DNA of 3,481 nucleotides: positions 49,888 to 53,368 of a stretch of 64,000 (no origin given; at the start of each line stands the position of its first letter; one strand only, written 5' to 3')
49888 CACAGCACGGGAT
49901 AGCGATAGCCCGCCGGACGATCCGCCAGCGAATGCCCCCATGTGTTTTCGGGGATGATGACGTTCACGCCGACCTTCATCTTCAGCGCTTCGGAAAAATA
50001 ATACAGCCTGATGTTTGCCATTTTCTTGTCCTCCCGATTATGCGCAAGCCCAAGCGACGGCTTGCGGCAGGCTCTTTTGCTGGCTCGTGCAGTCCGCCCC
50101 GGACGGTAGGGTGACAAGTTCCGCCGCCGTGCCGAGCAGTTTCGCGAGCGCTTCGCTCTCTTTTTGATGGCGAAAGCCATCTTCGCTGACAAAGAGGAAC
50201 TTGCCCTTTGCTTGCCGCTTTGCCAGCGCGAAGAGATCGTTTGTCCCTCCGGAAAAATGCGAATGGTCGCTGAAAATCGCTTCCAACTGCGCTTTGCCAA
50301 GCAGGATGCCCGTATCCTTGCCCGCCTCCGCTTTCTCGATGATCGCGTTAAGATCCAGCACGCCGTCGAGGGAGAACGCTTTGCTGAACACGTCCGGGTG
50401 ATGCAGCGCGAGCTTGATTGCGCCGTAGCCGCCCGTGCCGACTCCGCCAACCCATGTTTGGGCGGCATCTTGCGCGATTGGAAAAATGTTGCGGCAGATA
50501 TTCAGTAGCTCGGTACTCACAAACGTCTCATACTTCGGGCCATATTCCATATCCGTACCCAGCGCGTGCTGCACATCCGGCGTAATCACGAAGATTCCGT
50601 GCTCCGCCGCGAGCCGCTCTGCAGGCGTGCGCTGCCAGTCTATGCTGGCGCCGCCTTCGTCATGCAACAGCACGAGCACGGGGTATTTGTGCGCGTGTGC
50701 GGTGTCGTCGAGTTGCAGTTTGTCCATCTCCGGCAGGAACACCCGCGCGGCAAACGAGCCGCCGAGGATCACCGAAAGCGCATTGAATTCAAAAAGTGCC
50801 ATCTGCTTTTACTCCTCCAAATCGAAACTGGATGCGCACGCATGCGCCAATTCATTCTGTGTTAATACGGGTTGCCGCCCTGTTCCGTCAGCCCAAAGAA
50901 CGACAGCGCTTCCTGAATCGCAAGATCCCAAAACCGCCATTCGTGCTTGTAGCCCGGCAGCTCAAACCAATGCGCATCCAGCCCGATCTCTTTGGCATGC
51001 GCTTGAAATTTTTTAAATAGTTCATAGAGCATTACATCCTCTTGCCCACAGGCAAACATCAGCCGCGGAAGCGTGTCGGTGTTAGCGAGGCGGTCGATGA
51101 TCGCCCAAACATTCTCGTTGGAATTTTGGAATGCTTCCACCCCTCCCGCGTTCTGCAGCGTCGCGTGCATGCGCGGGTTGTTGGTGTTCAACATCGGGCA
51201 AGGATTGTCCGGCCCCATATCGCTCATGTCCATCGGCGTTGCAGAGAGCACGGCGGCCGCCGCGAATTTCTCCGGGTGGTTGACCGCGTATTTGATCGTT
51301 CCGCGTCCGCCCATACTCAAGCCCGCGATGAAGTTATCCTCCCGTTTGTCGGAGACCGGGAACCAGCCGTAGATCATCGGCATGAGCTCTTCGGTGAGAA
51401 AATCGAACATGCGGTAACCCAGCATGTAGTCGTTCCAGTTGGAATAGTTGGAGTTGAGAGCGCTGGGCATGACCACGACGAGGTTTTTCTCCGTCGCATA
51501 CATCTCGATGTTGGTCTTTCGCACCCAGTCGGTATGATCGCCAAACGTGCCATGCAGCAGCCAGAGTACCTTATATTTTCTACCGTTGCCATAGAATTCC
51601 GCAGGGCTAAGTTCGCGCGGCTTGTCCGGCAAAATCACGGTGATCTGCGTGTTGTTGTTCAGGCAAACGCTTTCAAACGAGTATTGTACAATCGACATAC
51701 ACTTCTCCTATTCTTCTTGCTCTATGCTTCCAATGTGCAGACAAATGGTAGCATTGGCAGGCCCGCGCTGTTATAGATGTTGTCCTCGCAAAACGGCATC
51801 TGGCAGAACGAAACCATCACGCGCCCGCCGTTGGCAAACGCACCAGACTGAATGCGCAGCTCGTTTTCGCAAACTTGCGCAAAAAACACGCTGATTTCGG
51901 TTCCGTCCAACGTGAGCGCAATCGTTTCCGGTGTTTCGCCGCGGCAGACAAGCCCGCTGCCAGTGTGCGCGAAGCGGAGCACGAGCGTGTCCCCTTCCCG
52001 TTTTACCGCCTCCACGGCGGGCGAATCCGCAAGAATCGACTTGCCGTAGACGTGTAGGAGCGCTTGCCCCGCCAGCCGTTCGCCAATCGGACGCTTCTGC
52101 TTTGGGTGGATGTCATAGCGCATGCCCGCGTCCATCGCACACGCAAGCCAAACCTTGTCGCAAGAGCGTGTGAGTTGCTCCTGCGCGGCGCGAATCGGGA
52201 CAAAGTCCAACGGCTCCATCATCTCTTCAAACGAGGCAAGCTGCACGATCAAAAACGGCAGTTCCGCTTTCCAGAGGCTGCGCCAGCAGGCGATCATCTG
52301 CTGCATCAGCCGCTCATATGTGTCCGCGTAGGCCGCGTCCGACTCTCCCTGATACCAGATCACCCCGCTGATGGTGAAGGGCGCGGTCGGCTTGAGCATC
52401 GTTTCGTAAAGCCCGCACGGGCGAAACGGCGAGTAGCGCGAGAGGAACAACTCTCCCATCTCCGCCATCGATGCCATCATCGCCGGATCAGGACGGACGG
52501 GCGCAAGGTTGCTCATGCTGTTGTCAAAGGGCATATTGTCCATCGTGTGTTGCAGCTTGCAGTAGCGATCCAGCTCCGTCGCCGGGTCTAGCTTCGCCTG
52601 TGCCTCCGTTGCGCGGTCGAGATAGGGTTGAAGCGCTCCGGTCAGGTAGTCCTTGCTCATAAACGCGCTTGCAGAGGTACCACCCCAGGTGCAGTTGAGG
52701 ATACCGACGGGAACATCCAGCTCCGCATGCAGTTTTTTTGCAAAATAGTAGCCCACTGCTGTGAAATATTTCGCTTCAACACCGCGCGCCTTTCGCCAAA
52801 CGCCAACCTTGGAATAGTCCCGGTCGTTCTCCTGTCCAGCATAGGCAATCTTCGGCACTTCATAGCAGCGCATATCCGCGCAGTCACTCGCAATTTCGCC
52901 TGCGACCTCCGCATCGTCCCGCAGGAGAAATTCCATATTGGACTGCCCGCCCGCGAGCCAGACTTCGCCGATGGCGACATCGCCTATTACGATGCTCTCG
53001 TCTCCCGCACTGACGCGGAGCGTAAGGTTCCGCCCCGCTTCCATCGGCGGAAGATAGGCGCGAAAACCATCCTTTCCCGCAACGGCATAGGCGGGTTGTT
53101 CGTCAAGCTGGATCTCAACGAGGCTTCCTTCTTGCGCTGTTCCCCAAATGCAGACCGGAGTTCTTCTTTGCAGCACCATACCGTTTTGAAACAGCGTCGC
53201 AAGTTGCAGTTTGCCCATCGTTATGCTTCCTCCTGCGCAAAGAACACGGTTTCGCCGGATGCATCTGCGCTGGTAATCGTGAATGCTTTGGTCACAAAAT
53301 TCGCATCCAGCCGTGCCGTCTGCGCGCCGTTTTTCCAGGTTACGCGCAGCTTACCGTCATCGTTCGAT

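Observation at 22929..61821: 39-kb sugar-import locus built almost entirely of cytoplasmic esterases, with two GH13_18 phosphorylases as the only glycosidic-bond enzymes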

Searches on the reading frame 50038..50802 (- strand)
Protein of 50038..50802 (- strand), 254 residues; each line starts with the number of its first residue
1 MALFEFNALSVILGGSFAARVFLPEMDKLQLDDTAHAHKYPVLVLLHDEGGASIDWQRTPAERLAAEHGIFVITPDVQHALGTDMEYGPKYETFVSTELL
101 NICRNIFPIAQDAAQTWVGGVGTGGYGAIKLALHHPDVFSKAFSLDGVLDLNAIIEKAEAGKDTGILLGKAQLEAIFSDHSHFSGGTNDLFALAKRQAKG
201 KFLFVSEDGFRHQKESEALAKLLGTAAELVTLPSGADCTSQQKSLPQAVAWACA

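Call 5: search_protein_families(library=pfam, proteins=[window:50038-50802:-], max_evalue=0.01)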
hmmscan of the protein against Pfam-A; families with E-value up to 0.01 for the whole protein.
window:50038-50802:- (254 aa): 1 family
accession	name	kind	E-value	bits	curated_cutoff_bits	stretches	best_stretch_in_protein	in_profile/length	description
PF00756.26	Esterase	-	7.4e-11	42.7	22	1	14-152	5-153/251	Putative esterase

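Call 74: search_protein_families(library=ncbifam, proteins=[window:50038-50802:-], max_evalue=0.001)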
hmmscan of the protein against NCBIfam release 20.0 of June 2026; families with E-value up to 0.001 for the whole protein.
window:50038-50802:- (254 aa): 3 families
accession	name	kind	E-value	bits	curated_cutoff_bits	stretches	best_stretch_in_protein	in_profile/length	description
TIGR02821.1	fghA_ester_D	equivalog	2.5e-07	30.6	281.7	1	90-141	116-165/275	S-formylglutathione hydrolase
NF050058.1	e_dPHAscl_type1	hypoth_equivalog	1.1e-05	25.1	150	1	36-142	19-132/276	extracellular catalytic domain type 1 short-chain-length polyhydroxyalkanoate depolymerase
NF007758.0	PRK10439.1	equivalog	1.1e-05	24.6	222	1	88-148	266-326/418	enterochelin esterase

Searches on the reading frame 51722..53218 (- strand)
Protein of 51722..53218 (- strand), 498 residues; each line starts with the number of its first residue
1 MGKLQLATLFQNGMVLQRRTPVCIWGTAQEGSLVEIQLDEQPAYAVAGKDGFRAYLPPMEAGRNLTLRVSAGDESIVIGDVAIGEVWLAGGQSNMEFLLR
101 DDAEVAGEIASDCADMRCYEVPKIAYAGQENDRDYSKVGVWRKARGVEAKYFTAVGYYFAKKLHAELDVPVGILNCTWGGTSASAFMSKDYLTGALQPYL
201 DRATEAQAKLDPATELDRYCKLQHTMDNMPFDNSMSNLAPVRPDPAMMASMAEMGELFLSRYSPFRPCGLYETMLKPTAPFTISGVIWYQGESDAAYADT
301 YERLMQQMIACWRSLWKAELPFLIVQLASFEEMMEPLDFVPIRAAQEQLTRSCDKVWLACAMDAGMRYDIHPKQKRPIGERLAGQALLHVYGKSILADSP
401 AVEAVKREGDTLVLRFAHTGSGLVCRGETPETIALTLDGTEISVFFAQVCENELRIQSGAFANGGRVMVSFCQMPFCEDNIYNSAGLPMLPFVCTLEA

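Call 5: search_protein_families(library=pfam, proteins=[window:51722-53218:-], max_evalue=0.01)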
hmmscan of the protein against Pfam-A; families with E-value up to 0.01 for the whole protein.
window:51722-53218:- (498 aa): 1 family
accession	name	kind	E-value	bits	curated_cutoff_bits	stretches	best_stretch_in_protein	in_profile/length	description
PF03629.24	SASA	-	6.6e-17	62.3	24.8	2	269-384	103-222/226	Carbohydrate esterase, sialic acid-specific acetylesterase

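Call 32: search_protein_families(library=ncbifam, proteins=[window:51722-53218:-], max_evalue=0.001)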
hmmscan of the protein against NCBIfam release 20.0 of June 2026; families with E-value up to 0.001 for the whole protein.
window:51722-53218:- (498 aa): 0 families
